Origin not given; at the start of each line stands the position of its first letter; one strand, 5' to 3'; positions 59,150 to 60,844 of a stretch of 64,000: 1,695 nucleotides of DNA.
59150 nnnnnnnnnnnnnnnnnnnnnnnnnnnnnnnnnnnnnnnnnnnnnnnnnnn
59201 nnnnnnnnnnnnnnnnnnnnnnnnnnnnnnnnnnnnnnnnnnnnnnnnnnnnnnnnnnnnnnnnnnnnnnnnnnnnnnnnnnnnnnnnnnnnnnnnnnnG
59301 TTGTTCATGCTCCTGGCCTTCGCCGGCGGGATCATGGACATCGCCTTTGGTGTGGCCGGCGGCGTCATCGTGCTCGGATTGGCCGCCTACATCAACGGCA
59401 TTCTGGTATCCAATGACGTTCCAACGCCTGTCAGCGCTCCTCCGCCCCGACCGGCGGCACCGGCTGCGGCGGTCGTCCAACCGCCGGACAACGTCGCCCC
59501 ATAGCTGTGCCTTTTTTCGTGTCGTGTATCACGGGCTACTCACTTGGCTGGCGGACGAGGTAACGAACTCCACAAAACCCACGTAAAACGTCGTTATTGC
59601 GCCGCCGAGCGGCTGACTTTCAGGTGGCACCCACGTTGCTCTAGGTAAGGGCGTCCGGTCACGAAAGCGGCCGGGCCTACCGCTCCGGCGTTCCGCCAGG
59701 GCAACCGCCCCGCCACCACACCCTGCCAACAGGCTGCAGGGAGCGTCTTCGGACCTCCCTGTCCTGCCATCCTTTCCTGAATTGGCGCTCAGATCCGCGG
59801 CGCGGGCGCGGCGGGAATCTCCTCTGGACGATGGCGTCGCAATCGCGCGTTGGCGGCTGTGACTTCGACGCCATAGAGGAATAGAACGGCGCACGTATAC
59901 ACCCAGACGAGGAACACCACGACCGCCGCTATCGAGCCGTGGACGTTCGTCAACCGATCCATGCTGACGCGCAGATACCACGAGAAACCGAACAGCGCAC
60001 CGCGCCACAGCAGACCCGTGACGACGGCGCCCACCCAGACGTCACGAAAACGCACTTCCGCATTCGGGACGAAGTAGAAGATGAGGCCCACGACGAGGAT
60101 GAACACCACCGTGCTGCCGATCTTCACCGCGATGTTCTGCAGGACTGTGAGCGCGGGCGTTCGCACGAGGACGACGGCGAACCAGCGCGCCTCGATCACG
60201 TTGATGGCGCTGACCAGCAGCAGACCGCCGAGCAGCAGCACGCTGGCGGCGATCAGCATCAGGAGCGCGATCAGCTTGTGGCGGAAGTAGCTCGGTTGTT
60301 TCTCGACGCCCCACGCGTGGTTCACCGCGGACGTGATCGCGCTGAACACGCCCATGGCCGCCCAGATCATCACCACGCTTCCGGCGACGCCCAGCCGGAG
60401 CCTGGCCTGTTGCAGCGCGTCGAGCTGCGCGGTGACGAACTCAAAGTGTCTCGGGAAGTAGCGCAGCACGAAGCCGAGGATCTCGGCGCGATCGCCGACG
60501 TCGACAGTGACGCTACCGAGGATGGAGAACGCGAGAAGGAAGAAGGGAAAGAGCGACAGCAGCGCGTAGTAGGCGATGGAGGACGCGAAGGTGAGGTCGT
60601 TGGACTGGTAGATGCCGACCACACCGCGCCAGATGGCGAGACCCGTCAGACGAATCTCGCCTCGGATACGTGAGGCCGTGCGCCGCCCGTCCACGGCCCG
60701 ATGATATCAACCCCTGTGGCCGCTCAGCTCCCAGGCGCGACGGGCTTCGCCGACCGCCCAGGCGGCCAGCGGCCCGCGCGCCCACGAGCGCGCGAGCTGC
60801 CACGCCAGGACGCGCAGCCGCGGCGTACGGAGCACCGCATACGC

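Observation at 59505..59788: Orphan consensus sigma-54 promoter followed by a structured, ORF-free ~130-nt segment: candidate sigma-54-dependent sRNA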

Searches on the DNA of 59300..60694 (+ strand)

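Call 3: search_rna_families(source=window, start=59300, end=60000, threshold=evalue, max_evalue=10, show_alignments=3)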
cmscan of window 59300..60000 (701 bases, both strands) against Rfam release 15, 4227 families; matches with E-value up to 10: 2.
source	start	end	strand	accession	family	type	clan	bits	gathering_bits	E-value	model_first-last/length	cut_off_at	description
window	59303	59342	+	RF01059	mir-598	Gene; miRNA;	-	14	69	9.8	1-80/80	no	mir-598 microRNA precursor family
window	59851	59939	+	RF00223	IRES_Bip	Cis-reg; IRES;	-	7.1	40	8.1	1-263/263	no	bip internal ribosome entry site (IRES)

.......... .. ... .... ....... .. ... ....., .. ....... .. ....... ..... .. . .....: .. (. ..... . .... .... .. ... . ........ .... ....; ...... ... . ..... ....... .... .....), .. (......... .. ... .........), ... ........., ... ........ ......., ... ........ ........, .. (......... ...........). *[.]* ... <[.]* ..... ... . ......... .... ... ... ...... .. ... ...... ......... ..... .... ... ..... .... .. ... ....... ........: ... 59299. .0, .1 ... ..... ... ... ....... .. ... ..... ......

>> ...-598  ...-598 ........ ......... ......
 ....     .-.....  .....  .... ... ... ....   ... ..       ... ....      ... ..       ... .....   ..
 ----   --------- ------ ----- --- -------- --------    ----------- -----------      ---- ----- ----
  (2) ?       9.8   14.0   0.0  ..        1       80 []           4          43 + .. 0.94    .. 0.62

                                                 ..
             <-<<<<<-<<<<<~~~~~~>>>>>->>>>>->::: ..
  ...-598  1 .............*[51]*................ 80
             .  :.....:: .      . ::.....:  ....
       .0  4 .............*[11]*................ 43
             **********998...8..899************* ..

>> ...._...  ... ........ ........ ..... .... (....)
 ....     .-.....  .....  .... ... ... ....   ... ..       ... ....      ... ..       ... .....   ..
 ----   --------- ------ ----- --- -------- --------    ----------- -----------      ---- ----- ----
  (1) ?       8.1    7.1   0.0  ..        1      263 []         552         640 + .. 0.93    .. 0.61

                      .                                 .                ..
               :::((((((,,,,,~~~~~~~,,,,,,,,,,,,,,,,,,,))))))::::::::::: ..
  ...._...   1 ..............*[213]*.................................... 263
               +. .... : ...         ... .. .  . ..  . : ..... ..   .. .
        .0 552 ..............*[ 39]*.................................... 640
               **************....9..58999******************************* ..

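Call 19: build_rna_model(alignment_id=A1, structure=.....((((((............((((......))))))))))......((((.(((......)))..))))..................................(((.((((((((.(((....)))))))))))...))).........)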
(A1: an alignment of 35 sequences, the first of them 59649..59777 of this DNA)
Model R1 built from alignment A1 (35 sequences, 152 columns); structure: as given.
model positions 129; base pairs 31; branch points 2; effective number of sequences 2.25; information 0.59 bits per position. Calibrated on 0.2 Mb of random sequence (short: E-values are rough).
structure used (alignment columns):
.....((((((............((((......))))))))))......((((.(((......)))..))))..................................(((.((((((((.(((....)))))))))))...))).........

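Call 22: search_with_rna_model(model_id=R1, sources=[window, L001, L002, L003, L004, L005, L006, L007, L008, L009, L010, L011, L012, L013, L014, L015, L018, L019, L020, L021, L022, L023, L024, L025, L026, L027, L028, L029, L030, L032, L033, L034, L036, L038, L039, L041, L042, L043, L046, L047, L048, L049, L050, L052, L053, L054, L055, L057, L058, L060, L061, L063, L064, L066, L067, L069, L070, L071, L072, L074, L075, L077, L079, L080, L081, L082, L083, L087, L088, L089, L090, L091, L092, L093, L094, L095, L099, L102, L105, L106, L107, L108, L109, L110, L111, L112, L114, L115, L116, L117, L118, L119, L120, L121, L123, L126, L127, L128, L130], max_evalue=1, make_alignment=true)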
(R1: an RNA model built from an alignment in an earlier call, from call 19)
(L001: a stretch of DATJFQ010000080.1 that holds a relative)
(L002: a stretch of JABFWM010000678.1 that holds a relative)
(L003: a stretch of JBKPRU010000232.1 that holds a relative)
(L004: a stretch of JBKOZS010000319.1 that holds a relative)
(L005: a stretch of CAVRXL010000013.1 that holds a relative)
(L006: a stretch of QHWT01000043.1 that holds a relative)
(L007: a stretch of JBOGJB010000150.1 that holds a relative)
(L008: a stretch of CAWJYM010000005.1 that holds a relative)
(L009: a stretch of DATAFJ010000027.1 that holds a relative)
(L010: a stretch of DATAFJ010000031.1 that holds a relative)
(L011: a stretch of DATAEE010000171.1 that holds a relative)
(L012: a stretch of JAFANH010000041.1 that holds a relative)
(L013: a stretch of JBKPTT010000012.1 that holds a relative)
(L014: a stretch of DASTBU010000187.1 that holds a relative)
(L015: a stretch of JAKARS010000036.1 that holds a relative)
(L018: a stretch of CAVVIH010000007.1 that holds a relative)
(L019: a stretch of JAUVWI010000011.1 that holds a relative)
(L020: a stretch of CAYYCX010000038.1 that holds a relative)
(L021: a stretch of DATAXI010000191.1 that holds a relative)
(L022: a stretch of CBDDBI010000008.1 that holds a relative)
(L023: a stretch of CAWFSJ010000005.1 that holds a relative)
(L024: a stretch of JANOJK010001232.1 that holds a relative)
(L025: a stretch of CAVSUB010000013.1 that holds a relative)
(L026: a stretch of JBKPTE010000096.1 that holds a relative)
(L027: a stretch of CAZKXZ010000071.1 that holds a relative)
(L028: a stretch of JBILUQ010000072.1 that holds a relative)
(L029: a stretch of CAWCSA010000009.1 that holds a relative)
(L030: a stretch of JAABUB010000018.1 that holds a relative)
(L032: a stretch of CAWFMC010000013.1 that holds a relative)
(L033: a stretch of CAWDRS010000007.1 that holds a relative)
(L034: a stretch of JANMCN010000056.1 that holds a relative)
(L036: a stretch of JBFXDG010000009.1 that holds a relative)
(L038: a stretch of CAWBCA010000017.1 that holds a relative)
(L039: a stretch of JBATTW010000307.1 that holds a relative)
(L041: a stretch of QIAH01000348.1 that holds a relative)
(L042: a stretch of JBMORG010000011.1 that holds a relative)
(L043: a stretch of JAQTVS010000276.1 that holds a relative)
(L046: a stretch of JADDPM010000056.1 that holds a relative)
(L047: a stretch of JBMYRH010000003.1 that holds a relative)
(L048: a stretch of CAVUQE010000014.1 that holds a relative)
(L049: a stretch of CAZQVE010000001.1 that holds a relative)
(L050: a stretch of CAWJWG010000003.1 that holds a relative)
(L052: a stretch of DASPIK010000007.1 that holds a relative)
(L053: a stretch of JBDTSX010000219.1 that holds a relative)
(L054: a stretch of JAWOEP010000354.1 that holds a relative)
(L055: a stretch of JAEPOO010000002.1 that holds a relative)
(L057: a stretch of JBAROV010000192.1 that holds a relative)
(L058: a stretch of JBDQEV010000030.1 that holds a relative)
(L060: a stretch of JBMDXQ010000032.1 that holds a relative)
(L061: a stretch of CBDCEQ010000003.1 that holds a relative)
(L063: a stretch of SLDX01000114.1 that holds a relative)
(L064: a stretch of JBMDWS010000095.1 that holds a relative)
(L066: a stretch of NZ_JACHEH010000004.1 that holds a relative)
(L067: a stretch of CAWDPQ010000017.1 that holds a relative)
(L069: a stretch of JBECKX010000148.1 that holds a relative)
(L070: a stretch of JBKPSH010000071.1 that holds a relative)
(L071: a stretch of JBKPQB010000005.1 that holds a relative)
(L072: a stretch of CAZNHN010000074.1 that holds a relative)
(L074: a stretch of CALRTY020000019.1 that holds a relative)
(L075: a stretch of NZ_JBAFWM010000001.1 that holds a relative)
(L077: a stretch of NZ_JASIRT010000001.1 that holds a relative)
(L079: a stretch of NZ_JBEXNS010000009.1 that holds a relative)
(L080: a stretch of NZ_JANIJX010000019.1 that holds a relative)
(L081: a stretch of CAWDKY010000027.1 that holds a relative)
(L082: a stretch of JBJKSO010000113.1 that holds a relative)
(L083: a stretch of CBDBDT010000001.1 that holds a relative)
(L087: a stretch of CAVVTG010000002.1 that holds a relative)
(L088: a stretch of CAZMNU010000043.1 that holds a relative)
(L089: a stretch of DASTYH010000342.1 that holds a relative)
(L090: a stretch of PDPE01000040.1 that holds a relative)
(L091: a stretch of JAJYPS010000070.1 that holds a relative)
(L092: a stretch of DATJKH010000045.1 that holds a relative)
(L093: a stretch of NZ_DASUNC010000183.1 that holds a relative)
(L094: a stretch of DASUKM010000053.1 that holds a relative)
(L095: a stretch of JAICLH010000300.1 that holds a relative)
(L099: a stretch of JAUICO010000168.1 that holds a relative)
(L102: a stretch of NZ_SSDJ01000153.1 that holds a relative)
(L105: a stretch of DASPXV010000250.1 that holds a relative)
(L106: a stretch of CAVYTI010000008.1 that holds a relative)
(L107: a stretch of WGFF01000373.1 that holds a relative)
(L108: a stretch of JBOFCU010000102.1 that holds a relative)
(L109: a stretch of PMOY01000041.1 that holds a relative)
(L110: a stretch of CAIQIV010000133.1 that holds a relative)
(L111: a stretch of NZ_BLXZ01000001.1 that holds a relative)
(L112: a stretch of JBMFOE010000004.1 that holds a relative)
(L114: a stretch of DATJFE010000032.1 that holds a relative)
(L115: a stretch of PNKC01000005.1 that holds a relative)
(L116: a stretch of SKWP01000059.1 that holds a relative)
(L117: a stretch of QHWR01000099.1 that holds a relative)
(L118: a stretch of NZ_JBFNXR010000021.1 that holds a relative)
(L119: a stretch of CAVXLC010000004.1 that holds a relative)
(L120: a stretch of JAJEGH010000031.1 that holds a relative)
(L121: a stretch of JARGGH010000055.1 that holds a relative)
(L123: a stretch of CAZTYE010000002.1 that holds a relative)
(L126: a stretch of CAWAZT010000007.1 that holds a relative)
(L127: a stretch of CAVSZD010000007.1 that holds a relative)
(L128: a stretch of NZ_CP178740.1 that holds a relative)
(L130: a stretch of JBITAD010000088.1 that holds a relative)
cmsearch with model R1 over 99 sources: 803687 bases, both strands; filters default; matches with E-value up to 1: 70.
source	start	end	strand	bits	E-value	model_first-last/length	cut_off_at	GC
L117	686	815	-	129.8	1.6e-25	1-129/129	no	0.68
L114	69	198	+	128.3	3.5e-25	1-129/129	no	0.69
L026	6584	6710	+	125.8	1.2e-24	1-129/129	no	0.7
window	59649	59777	+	124.4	2.4e-24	1-129/129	no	0.71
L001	6561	6689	-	123.8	3.2e-24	1-129/129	no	0.71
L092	5893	6019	-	123.4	4e-24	1-129/129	no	0.67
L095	2208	2336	+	122.4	6.4e-24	1-129/129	no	0.71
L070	1632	1758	-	121.9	8.4e-24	1-129/129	no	0.67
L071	4959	5086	+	121.8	8.6e-24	1-129/129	no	0.71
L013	5050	5175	+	121.7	9e-24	1-129/129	no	0.67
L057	555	681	-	120.5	1.7e-23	1-129/129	no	0.65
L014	1540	1662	-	119.4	2.9e-23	1-129/129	no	0.67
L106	3159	3286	+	119.4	2.9e-23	1-129/129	no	0.67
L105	2849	2977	-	117.8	6.4e-23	1-129/129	no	0.68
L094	4522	4648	+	117.6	7e-23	1-129/129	no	0.7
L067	6982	7107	+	117.1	9.1e-23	1-129/129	no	0.65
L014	1304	1432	-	116.5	1.2e-22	1-129/129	no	0.64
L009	5779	5905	+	116.2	1.4e-22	1-129/129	no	0.68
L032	1956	2084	+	115.4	2.1e-22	1-129/129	no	0.67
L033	2150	2277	+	113.7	4.9e-22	1-129/129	no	0.61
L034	498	626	-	112.1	1.1e-21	1-129/129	no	0.71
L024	4987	5112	-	112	1.1e-21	1-129/129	no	0.69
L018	4972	5113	+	111.5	1.4e-21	1-129/129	no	0.63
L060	4937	5066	-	109.7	3.6e-21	1-129/129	no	0.64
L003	8223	8342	-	109.4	4.1e-21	1-129/129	no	0.66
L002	3513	3636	-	109.2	4.5e-21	1-129/129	no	0.67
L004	5937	6070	-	108.1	7.8e-21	1-129/129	no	0.64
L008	4994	5118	+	106.2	2.1e-20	1-129/129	no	0.62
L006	7486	7610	-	104.7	4.3e-20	1-129/129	no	0.67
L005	4992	5118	+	104.3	5.2e-20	1-129/129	no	0.63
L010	4994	5120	+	102.4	1.3e-19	1-129/129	no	0.65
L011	2643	2769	+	102.4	1.3e-19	1-129/129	no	0.65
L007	4995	5123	+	100.1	4.1e-19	1-129/129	no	0.64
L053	2627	2758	-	98.6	9e-19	1-129/129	no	0.64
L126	2571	2697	-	96.5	2.5e-18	1-129/129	no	0.65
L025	323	447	-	96.4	2.7e-18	1-129/129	no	0.62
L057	384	508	-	94.2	7.9e-18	1-129/129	no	0.58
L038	7745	7871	-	92.1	2.3e-17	1-129/129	no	0.67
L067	7190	7317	+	84.5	9.5e-16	1-129/129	no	0.62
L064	1779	1925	+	20.7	0.054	1-129/129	no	0.56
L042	7479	7509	-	20.3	0.068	87-117/129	no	0.61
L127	5799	5897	-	20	0.078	1-129/129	no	0.66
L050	421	456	-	19.8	0.086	82-120/129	no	0.69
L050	421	454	+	19.6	0.093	84-120/129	no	0.74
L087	667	797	+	19.5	0.098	1-129/129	no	0.68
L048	5905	5937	-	19.3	0.11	86-118/129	no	0.73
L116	4347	4441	+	19.2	0.11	1-129/129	no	0.6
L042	7482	7508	+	19.1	0.12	88-114/129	no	0.63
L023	2135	2247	-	19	0.13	1-129/129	no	0.62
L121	1537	1579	+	18.9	0.14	78-120/129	no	0.51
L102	384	471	-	18.9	0.14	1-129/129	no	0.7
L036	4335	4420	-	18.5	0.16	1-129/129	no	0.66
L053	2642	2668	+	18.4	0.17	88-114/129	no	0.59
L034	513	538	+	16.9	0.37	88-114/129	no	0.54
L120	4834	4868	-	16.8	0.37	84-120/129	no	0.8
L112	5603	5634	+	16.7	0.39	85-119/129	no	0.75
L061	1177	1211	+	16.6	0.42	85-119/129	no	0.6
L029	4282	4341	+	16.6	0.42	63-120/129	no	0.65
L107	290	397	-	15.9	0.58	1-129/129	no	0.47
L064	1874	2009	-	15.9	0.6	1-129/129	no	0.62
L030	3630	3656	+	15.6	0.7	88-114/129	no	0.52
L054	1674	1700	+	15.6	0.7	88-114/129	no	0.52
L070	1647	1673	+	15.6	0.71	88-114/129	no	0.67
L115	1945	1971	-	15.4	0.78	88-115/129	no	0.56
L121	1534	1669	-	15.3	0.79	1-129/129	no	0.6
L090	770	801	+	15.2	0.86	86-118/129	no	0.69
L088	3081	3187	-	15.1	0.9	1-129/129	no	0.69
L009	5866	5890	-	15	0.95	88-114/129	no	0.68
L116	4391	4512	-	14.9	0.99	1-129/129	no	0.65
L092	5908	5934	+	14.9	0.99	88-114/129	no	0.63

Alignment A2: 70 matches aligned to the model, 227 columns, each read 5' to 3' on its own strand. Consensus structure (alignment columns), stored with it:
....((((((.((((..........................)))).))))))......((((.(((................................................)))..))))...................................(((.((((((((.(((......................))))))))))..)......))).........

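Call 23: search_with_rna_model(model_id=R1, sources=[window, L001, L002, L003, L004, L005, L006, L007, L008, L009, L010, L013, L014, L018, L024, L025, L026, L032, L033, L034, L038, L053, L057, L060, L067, L070, L071, L092, L094, L095, L105, L106, L114, L117, L126], max_evalue=1e-10, make_alignment=true)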
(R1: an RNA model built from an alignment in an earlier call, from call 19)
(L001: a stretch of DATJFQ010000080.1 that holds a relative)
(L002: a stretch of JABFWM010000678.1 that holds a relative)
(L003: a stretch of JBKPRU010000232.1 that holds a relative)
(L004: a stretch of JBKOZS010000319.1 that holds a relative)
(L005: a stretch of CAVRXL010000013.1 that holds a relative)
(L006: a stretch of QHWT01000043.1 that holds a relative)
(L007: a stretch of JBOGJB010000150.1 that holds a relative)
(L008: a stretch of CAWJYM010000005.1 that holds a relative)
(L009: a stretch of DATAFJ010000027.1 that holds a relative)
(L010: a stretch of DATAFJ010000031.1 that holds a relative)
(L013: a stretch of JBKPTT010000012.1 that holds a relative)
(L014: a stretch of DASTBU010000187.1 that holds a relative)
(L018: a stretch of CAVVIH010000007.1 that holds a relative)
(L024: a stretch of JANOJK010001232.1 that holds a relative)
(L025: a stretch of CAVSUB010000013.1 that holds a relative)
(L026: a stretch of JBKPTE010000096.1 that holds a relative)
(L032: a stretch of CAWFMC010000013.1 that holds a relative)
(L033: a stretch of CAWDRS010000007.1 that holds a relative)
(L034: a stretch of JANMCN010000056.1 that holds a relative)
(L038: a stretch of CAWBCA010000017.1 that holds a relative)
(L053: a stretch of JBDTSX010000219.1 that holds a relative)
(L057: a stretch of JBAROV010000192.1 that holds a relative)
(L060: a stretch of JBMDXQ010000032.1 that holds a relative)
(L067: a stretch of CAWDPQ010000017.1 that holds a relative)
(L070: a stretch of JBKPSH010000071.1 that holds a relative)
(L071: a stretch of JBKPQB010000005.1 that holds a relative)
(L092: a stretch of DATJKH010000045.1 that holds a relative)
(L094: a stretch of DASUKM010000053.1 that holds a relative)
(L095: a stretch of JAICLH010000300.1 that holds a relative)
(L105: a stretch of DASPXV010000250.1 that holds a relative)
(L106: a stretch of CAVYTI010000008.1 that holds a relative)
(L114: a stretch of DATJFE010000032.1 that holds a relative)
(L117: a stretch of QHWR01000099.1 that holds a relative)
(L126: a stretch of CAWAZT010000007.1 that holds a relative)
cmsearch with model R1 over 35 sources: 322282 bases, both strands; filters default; matches with E-value up to 1e-10: 38.
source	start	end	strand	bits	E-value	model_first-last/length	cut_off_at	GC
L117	686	815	-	129.8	6.6e-26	1-129/129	no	0.68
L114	69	198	+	128.3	1.4e-25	1-129/129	no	0.69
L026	6584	6710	+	125.8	4.8e-25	1-129/129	no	0.7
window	59649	59777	+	124.4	9.5e-25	1-129/129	no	0.71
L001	6561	6689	-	123.8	1.3e-24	1-129/129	no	0.71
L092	5893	6019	-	123.4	1.6e-24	1-129/129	no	0.67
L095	2208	2336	+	122.4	2.6e-24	1-129/129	no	0.71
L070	1632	1758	-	121.9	3.4e-24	1-129/129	no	0.67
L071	4959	5086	+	121.8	3.5e-24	1-129/129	no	0.71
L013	5050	5175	+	121.7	3.6e-24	1-129/129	no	0.67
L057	555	681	-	120.5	6.7e-24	1-129/129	no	0.65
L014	1540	1662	-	119.4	1.1e-23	1-129/129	no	0.67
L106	3159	3286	+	119.4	1.2e-23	1-129/129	no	0.67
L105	2849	2977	-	117.8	2.6e-23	1-129/129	no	0.68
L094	4522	4648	+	117.6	2.8e-23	1-129/129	no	0.7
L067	6982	7107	+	117.1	3.7e-23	1-129/129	no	0.65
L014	1304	1432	-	116.5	5e-23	1-129/129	no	0.64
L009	5779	5905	+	116.2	5.6e-23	1-129/129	no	0.68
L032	1956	2084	+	115.4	8.4e-23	1-129/129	no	0.67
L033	2150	2277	+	113.7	2e-22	1-129/129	no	0.61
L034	498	626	-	112.1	4.4e-22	1-129/129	no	0.71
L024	4987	5112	-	112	4.5e-22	1-129/129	no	0.69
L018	4972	5113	+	111.5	5.7e-22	1-129/129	no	0.63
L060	4937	5066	-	109.7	1.5e-21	1-129/129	no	0.64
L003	8223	8342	-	109.4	1.6e-21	1-129/129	no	0.66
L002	3513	3636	-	109.2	1.8e-21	1-129/129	no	0.67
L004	5937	6070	-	108.1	3.1e-21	1-129/129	no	0.64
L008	4994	5118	+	106.2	8.3e-21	1-129/129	no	0.62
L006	7486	7610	-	104.7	1.7e-20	1-129/129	no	0.67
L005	4992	5118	+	104.3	2.1e-20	1-129/129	no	0.63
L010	4994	5120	+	102.4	5.4e-20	1-129/129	no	0.65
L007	4995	5123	+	100.1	1.6e-19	1-129/129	no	0.64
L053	2627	2758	-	98.6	3.6e-19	1-129/129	no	0.64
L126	2571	2697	-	96.5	9.9e-19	1-129/129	no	0.65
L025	323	447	-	96.4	1.1e-18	1-129/129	no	0.62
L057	384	508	-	94.2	3.2e-18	1-129/129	no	0.58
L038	7745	7871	-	92.1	9.1e-18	1-129/129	no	0.67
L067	7190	7317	+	84.5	3.8e-16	1-129/129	no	0.62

Alignment A3: 38 matches aligned to the model, 161 columns, each read 5' to 3' on its own strand. Consensus structure (alignment columns), stored with it:
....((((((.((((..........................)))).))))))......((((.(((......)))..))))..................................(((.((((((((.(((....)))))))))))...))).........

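Call 26: search_with_rna_model(model_id=R1, sources=[L132, L133, L134, L135, L136, L137, L138, L139, L140, L141, L142, L143, L144, L145, L146, L147, L148, L149, L150, L151, L152], max_evalue=0.1)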
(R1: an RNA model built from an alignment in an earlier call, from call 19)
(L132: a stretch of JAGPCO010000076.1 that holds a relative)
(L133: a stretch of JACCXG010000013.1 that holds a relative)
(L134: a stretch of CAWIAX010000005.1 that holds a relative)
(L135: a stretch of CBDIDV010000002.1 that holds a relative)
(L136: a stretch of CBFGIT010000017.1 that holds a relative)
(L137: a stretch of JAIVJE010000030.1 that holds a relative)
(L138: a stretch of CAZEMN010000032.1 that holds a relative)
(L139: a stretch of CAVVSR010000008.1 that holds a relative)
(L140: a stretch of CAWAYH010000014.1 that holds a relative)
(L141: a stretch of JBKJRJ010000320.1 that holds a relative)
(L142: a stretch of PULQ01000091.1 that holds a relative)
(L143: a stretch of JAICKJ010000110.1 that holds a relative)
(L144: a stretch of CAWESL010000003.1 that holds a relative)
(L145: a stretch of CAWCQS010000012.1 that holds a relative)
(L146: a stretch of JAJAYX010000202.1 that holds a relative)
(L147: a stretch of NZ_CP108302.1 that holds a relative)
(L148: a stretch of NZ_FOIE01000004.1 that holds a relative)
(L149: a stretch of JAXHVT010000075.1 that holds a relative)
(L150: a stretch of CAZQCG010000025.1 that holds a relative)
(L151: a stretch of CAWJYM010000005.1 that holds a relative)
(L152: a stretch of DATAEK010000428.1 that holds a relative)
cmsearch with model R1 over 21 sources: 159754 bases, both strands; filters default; matches with E-value up to 0.1: 15.
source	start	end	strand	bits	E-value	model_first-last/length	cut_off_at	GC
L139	4814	4945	-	109.1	9.7e-22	1-129/129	no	0.64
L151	7002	7126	+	106.2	4.1e-21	1-129/129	no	0.62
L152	5115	5277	+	105.4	6.1e-21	1-129/129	no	0.68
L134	1935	2060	-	105.2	6.5e-21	1-129/129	no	0.67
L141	657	783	+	103.6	1.5e-20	1-129/129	no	0.73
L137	4856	4994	-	92.2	4.3e-18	1-129/129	no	0.68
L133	7288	7415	-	86.9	5.9e-17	1-129/129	no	0.65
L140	6986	7116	+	85.5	1.2e-16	1-129/129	no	0.66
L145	1038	1167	+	83.7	2.8e-16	1-129/129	no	0.66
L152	5223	5348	-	20.9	0.01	1-129/129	no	0.65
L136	2139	2167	+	18.6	0.031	88-117/129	no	0.66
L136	2136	2164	-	18.3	0.037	88-117/129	no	0.69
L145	1125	1152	-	16.6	0.084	88-116/129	no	0.64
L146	1973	2000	+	16.5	0.09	88-117/129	no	0.57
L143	6837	6864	-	16.4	0.09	88-116/129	no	0.71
